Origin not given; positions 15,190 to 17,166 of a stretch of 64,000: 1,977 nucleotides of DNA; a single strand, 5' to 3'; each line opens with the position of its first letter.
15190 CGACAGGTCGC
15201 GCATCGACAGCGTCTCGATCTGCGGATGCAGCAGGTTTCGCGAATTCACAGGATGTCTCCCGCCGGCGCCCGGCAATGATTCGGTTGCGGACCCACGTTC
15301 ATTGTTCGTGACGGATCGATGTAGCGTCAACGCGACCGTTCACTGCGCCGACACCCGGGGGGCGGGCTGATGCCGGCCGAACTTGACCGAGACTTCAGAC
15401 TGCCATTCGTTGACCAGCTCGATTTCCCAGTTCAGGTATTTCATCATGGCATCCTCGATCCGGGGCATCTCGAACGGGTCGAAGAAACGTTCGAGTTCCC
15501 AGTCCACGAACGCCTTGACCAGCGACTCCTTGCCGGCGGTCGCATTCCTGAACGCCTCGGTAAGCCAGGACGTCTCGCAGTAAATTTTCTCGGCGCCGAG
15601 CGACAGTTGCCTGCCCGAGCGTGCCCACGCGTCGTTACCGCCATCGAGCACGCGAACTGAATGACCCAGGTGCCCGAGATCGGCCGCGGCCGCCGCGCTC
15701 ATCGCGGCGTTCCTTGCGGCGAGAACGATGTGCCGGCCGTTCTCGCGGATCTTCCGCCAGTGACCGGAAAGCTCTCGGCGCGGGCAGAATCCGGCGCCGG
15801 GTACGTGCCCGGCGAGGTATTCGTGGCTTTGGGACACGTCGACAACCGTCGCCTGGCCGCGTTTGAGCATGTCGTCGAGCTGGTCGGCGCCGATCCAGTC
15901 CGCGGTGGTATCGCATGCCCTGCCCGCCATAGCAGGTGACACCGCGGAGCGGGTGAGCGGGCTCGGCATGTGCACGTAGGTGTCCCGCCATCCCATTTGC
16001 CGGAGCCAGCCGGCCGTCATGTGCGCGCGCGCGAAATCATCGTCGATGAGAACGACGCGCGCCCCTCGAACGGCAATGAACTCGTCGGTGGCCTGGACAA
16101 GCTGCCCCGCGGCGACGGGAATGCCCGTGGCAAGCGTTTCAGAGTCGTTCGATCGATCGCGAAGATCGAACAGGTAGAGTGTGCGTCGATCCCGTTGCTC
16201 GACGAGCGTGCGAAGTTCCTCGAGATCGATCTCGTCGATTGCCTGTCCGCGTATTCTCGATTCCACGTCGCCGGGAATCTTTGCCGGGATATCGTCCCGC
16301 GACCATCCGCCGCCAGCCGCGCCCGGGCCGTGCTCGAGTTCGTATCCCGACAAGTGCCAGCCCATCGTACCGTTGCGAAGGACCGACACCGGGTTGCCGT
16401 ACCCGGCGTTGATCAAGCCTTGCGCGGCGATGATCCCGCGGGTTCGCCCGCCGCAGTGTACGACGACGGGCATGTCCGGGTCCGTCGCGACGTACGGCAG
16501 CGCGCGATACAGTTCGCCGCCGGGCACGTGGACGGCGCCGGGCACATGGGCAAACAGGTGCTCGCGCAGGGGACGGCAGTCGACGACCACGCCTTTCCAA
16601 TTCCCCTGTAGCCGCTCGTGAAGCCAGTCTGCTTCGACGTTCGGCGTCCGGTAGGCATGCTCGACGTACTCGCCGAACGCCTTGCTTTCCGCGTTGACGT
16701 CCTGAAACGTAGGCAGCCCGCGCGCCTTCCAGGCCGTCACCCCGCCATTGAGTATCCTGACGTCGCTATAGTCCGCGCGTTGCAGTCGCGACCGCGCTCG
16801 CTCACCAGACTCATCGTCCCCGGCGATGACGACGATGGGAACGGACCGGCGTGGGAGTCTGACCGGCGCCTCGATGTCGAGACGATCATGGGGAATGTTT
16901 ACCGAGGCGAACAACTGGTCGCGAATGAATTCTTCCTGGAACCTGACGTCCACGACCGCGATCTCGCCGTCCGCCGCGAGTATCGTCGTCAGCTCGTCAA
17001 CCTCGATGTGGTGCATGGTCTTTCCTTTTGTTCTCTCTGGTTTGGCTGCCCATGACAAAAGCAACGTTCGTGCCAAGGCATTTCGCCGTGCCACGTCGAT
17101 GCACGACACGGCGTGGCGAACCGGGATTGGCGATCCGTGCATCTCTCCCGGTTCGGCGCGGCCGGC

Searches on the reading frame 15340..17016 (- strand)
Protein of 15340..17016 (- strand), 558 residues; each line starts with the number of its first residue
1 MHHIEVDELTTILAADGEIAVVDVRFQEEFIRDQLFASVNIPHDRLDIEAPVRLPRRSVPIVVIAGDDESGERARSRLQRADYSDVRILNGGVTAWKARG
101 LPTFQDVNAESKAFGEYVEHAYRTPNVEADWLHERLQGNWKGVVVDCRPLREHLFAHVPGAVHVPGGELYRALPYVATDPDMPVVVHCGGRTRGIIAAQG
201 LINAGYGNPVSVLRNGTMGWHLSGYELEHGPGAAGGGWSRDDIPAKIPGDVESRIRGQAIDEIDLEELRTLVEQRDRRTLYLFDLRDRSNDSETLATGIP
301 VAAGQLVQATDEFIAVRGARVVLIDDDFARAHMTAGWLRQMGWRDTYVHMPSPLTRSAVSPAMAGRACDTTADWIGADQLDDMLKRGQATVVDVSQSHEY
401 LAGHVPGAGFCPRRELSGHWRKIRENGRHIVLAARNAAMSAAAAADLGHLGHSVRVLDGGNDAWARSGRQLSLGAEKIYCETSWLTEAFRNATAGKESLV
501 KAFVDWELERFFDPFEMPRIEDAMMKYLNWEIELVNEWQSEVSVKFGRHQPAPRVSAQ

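Call 5: search_protein_families(library=pfam, proteins=[window:15340-17016:-], max_evalue=0.01)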
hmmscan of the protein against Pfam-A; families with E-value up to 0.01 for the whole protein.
window:15340-17016:- (558 aa): 1 family
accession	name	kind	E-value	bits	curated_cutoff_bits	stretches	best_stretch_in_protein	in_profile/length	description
PF00581.25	Rhodanese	-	3.2e-42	143.5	22.2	3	129-221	2-100/102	Rhodanese-like domain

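Call 6: search_protein_families(library=ncbifam, proteins=[window:15340-17016:-], max_evalue=0.01)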
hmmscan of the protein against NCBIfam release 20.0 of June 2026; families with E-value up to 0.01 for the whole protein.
window:15340-17016:- (558 aa): 13 families
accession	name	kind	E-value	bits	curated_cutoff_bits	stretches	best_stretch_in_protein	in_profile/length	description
NF006444.0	PRK08762.1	equivalog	2.3e-37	128.5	449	3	2-120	15-131/387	molybdopterin-synthase adenylyltransferase MoeB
NF005902.0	PRK07878.1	equivalog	1.8e-16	60.1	647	2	372-466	286-383/392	adenylyltransferase/sulfurtransferase MoeZ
NF001195.0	PRK00162.1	equivalog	1.3e-14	54.4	102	2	375-467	7-99/108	thiosulfate sulfurtransferase GlpE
NF041203.1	rhodanese_LYCAU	equivalog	1.5e-13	50.6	115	2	363-467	11-119/126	rhodanese-related (seleno)protein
NF045521.1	rhoda_near_glyco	subfamily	2.1e-10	40.6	145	1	4-113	20-125/144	rhodanese homology domain-containing protein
NF005646.0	PRK07411.1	equivalog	8.3e-08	31.7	633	1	374-466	283-381/390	molybdopterin-synthase adenylyltransferase MoeB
NF033833.0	rhodan_ChrE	equivalog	0.00012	22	120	0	5-104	6-105/108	rhodanese family chromate resistance protein ChrE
NF008752.0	PRK11784.1-4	equivalog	0.00027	19.8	266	0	20-42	20-42/357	tRNA 2-selenouridine(34) synthase MnmH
NF008557.0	PRK11493.1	equivalog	0.0003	20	250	0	383-421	28-63/281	3-mercaptopyruvate sulfurtransferase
NF008750.0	PRK11784.1-2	equivalog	0.00036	19.7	241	0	17-42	14-39/346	tRNA 2-selenouridine(34) synthase MnmH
NF040901.1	SeO3_TeO2_ExtH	equivalog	0.00079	18.5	200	0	454-486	164-196/430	selenite/tellurite reduction operon rhodanese-like protein ExtH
TIGR02981.1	phageshock_pspE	exception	0.0028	17.9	126.3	0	152-207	29-84/101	thiosulfate sulfurtransferase PspE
NF007627.0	PRK10287.1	equivalog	0.0098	16.1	102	0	155-208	34-87/104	thiosulfate sulfurtransferase PspE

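Call 7: find_homologous_proteins(query=window:15340-17016:-, max_evalue=0.00001)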
Query window:15340-17016:- (558 aa): 7583 proteins with E <= 0.00001 among 8000 candidates; the best 120 are listed.
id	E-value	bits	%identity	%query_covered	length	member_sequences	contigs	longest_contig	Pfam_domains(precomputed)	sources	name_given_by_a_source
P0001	0.0e+0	1287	100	100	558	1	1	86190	PF00581.26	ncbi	-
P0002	6.0e-267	905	71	100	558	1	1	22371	PF00581.26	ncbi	-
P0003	3.5e-265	899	70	100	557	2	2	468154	PF00581.26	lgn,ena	-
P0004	1.7e-260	883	71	99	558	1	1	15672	PF00581.26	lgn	-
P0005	3.5e-188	645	54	98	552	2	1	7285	PF00581.26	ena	-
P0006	4.7e-187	641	51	98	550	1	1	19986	PF00581.26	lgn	-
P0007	2.3e-180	619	49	98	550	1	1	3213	PF00581.26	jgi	jgi:rhodanese-related sulfurtransferase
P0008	2.4e-180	619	50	96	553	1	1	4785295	PF00581.26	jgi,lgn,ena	-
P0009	1.2e-150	521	46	98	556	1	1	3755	PF00581.26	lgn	-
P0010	1.1e-95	339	38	97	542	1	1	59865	PF00581.26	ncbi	-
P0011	1.2e-94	336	38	97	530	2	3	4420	PF00581.26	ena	-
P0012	5.0e-94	334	38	96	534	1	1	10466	PF00581.26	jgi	jgi:rhodanese-related sulfurtransferase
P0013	1.3e-93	332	38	97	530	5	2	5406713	PF00581.26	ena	-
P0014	1.3e-93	332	38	97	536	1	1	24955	PF00581.26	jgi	jgi:rhodanese-related sulfurtransferase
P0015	2.0e-93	332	38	97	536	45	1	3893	PF00581.26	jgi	jgi:rhodanese-related sulfurtransferase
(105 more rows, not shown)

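Call 8: find_encoding_contigs(protein=P0001, flank=10000, max_places=3)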
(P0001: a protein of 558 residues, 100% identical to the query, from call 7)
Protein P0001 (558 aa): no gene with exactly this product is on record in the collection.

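Call 9: find_encoding_contigs(protein=P0003, flank=10000, max_places=3)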
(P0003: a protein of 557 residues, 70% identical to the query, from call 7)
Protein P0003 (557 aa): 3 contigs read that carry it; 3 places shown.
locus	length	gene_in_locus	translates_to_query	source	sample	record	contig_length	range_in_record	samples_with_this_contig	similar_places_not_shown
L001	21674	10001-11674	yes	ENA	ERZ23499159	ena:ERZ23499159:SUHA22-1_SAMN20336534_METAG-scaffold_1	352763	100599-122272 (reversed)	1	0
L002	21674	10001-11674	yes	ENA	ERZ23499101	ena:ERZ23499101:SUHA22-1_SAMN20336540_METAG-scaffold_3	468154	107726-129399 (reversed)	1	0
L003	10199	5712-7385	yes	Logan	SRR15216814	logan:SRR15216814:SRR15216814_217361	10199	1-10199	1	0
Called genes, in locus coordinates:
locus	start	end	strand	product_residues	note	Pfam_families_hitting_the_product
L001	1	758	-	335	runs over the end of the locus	PF03480:DctP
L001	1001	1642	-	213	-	PF02798:GST_N, PF13417:GST_N_3, PF13409:GST_N_2, PF00043:GST_C, PF13410:GST_C_2 (faint)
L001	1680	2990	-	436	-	PF00202:Aminotran_3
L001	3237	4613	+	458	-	PF03972:MmgE_PrpD_N, PF19305:MmgE_PrpD_C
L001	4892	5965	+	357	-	PF03480:DctP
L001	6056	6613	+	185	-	PF04290:DctQ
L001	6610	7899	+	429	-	PF06808:DctM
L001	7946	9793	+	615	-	PF01078:Mg_chelatase (faint), PF00158:Sigma54_activat, PF14532:Sigma54_activ_2, PF07728:AAA_5 (weak), PF25601:AAA_lid_14, PF02954:HTH_8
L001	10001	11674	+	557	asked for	PF00581:Rhodanese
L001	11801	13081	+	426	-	PF00501:AMP-binding, PF14535:AMP-binding_C_2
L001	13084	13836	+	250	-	PF00378:ECH_1, PF16113:ECH_2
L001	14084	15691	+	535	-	PF01039:Carboxyl_trans, PF03255:ACCA (faint)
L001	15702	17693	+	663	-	PF00289:Biotin_carb_N, PF02222:ATP-grasp (weak), PF02786:CPSase_L_D2, PF07478:Dala_Dala_lig_C (weak), PF02785:Biotin_carb_C, PF21139:BT_MCC_alpha, PF00364:Biotin_lipoyl, PF25919:BSH_CusB (weak), +2 more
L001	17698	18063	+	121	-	PF01844:HNH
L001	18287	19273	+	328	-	PF24684:Vgb_lyase, PF08450:SGL (faint), PF07494:Reg_prop (faint)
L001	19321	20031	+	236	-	PF13489:Methyltransf_23, PF13649:Methyltransf_25, PF13847:Methyltransf_31 (weak), PF08241:Methyltransf_11 (weak)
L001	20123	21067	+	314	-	PF04069:OpuAC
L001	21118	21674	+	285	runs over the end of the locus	PF00528:BPD_transp_1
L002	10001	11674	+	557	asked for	PF00581:Rhodanese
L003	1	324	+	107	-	?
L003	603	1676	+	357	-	PF03480:DctP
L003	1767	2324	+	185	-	PF04290:DctQ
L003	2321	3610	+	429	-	PF06808:DctM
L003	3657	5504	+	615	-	PF01078:Mg_chelatase (faint), PF00158:Sigma54_activat, PF14532:Sigma54_activ_2, PF07728:AAA_5 (weak), PF25601:AAA_lid_14, PF02954:HTH_8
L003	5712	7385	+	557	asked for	PF00581:Rhodanese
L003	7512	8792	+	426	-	PF00501:AMP-binding, PF14535:AMP-binding_C_2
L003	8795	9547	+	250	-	PF00378:ECH_1, PF16113:ECH_2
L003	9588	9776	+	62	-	-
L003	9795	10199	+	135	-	?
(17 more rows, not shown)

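Call 12: find_encoding_contigs(protein=P0008, flank=10000, max_places=2)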
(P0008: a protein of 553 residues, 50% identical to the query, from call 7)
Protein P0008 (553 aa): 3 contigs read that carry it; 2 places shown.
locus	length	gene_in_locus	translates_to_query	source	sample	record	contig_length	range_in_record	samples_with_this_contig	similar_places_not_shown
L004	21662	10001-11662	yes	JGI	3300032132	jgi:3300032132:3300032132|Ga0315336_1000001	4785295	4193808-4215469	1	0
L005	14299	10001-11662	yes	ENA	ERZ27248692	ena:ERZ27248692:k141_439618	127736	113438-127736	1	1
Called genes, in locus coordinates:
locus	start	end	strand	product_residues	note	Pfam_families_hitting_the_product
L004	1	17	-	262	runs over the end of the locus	PF00149:Metallophos, PF12850:Metallophos_2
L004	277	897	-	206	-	PF01507:PAPS_reduct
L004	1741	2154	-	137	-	PF01323:DSBA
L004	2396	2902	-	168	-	-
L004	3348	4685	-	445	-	PF00202:Aminotran_3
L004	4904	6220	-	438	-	PF00202:Aminotran_3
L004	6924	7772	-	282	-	PF00581:Rhodanese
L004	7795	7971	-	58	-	-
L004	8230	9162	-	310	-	PF00126:HTH_1, PF03466:LysR_substrate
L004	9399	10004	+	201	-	-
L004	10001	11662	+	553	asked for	PF00581:Rhodanese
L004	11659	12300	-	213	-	-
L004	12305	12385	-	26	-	-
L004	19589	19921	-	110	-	PF08755:YccV-like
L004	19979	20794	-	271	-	PF06748:DUF1217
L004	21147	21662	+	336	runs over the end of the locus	PF09084:NMT1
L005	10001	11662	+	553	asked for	PF00581:Rhodanese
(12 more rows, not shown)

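Call 13: find_encoding_contigs(protein=P0006, flank=10000, max_places=2)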
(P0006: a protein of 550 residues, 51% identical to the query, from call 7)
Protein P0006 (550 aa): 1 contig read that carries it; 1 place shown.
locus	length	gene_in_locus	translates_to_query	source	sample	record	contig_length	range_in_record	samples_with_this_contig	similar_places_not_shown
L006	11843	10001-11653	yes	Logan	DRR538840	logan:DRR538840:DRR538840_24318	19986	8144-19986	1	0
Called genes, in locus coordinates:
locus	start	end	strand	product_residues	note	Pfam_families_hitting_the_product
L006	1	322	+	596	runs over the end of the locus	PF01425:Amidase, PF21986:AH_C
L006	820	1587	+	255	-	PF02463:SMC_N (weak), PF00005:ABC_tran, PF09818:ABC_ATPase (faint), PF13304:AAA_21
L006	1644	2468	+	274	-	PF00497:SBP_bac_3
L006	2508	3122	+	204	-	PF00528:BPD_transp_1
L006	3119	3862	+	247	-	PF00528:BPD_transp_1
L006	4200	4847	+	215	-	PF02798:GST_N, PF13417:GST_N_3, PF13409:GST_N_2, PF13410:GST_C_2 (weak), PF00043:GST_C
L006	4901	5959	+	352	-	PF03480:DctP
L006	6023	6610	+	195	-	PF04290:DctQ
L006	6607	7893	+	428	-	PF06808:DctM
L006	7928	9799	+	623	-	PF00989:PAS, PF00158:Sigma54_activat, PF01078:Mg_chelatase (faint), PF14532:Sigma54_activ_2, PF07728:AAA_5 (weak), PF25601:AAA_lid_14, PF02954:HTH_8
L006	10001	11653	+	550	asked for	PF00581:Rhodanese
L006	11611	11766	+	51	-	-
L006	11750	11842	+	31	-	?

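Call 14: find_encoding_contigs(protein=P0010, flank=10000, max_places=2)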
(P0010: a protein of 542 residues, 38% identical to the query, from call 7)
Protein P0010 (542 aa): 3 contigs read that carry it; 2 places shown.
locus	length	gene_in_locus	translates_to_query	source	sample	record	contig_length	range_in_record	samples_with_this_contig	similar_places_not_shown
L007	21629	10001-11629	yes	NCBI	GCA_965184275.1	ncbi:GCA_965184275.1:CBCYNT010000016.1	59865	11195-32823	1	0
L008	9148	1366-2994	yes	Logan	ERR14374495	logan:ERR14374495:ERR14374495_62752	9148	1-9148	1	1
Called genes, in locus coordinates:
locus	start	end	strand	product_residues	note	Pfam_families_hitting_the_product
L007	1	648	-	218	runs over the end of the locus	PF04079:SMC_ScpB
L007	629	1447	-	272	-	PF02616:SMC_ScpA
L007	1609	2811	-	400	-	PF00579:tRNA-synt_1b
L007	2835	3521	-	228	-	PF02163:Peptidase_M50 (weak)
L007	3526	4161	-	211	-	PF01300:Sua5_yciO_yrdC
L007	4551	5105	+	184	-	-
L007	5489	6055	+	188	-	-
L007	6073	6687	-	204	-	PF01844:HNH, PF13395:HNH_4 (weak), PF14279:HNH_5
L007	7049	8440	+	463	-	PF00270:DEAD, PF04851:ResIII (weak), PF00271:Helicase_C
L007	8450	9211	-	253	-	PF00174:Oxidored_molyb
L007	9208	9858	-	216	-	PF01292:Ni_hydr_CYTB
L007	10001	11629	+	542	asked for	PF00581:Rhodanese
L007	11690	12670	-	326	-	PF03401:TctC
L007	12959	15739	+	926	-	PF03924:CHASE, PF00989:PAS (weak), PF08448:PAS_4, PF13426:PAS_9, PF00989:PAS, PF08448:PAS_4, PF13426:PAS_9, PF13185:GAF_2, +2 more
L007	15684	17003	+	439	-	PF00989:PAS, PF08448:PAS_4, PF13426:PAS_9, PF00989:PAS (weak), PF08448:PAS_4, PF12860:PAS_7 (weak), PF13188:PAS_8 (weak), PF13185:GAF_2, +2 more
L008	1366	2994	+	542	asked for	PF00581:Rhodanese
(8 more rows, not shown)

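Call 15: find_related_loci(query=window:15340-17016:-, collection=genome_contigs, flank=10000)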
Query window:15340-17016:- (558 aa) in genome_contigs; peptide patterns used: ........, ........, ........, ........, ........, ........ (x = any residue, [..] = any of these).
376 stretches matched a pattern; 304 encode a relative of the query (tblastn E <= 1e-3); the best 80 are kept; 80 distinct loci.
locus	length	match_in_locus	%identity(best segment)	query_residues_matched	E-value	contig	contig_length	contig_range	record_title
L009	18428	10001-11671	71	1-557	0e+0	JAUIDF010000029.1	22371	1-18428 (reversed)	MAG: Gammaproteobacteria bacterium isolate 7_bin.6 NODE_2250_length_22371_cov_0.927306, whole genome shotgun sequence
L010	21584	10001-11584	38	4-552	1e-97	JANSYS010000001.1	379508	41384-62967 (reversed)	MAG: Alphaproteobacteria bacterium isolate bin.58 k141_645931_length_379508_cov_36.4423, whole genome shotgun sequence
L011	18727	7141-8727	37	4-548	7e-97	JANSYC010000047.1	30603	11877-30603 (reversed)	MAG: Alphaproteobacteria bacterium isolate bin.41 k141_94967_length_30603_cov_13.0000, whole genome shotgun sequence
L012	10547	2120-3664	40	7-537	1e-96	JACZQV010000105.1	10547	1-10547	MAG: Proteobacteria bacterium isolate B21D1T1 B21D1T1_NODE1816, whole genome shotgun sequence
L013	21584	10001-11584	38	4-552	3e-96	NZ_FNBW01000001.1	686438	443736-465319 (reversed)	Thalassobaculum litoreum DSM 18839, whole genome shotgun sequence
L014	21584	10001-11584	37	4-552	7e-96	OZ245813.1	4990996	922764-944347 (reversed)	MAG: Candidatus Endolissoclinum sp. isolate 5219e499-2317-44af-81b6-4ab5b54e47ab genome assembly, chromosome: 1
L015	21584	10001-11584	37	6-552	9e-96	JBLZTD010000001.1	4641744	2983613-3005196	MAG: Thalassobaculum sp. isolate contig_650 contig_650, whole genome shotgun sequence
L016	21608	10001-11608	37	4-553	3e-95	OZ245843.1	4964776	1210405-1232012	MAG: Thalassobaculaceae bacterium isolate e545f006-075f-47ef-8315-a68c875f4ccb genome assembly, chromosome: 1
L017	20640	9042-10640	37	1-553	5e-95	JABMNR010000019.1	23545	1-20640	MAG: Alphaproteobacteria bacterium isolate bin.590 k141_729671, whole genome shotgun sequence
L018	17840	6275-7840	39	8-537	4e-94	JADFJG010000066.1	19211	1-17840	MAG: Proteobacteria bacterium isolate B40T1L10 B40T1L10_NODE3999, whole genome shotgun sequence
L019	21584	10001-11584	37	4-552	3e-93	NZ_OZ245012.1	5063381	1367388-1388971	MAG: Thalassobaculum sp. isolate faa8e8ba-76a1-413a-bf4c-fe0cfe5a1ac7 chromosome 1, complete sequence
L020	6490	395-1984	36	4-549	3e-93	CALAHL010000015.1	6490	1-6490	MAG TPA_asm: uncultured Rhodospirillaceae bacterium isolate ERR2206769_bin.49_CONCOCT_v1.1_MAG genome assembly, contig:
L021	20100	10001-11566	37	4-546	1e-92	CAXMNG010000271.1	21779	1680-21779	MAG: Salibacteraceae bacterium isolate 07C-BC-St02_bin.19.orig genome assembly, contig: k141_1302914, whole genome shotg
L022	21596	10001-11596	35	1-552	6e-92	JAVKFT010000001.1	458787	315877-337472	MAG: Thalassobaculaceae bacterium isolate F1-TOW-08 k141_28857, whole genome shotgun sequence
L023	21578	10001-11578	37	1-546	1e-91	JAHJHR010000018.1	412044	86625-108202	MAG: Alphaproteobacteria bacterium isolate Modern_marine_planktonic.mb.43 Modern_marine_plan.mb.43_k141_820501, whole ge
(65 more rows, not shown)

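Call 18: search_protein_families(library=pfam, proteins=[L004:9399-10004:+], max_evalue=0.01)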
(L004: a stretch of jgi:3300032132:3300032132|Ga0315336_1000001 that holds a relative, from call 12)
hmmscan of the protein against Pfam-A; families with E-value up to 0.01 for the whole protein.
L004:9399-10004:+ (201 aa): 0 families
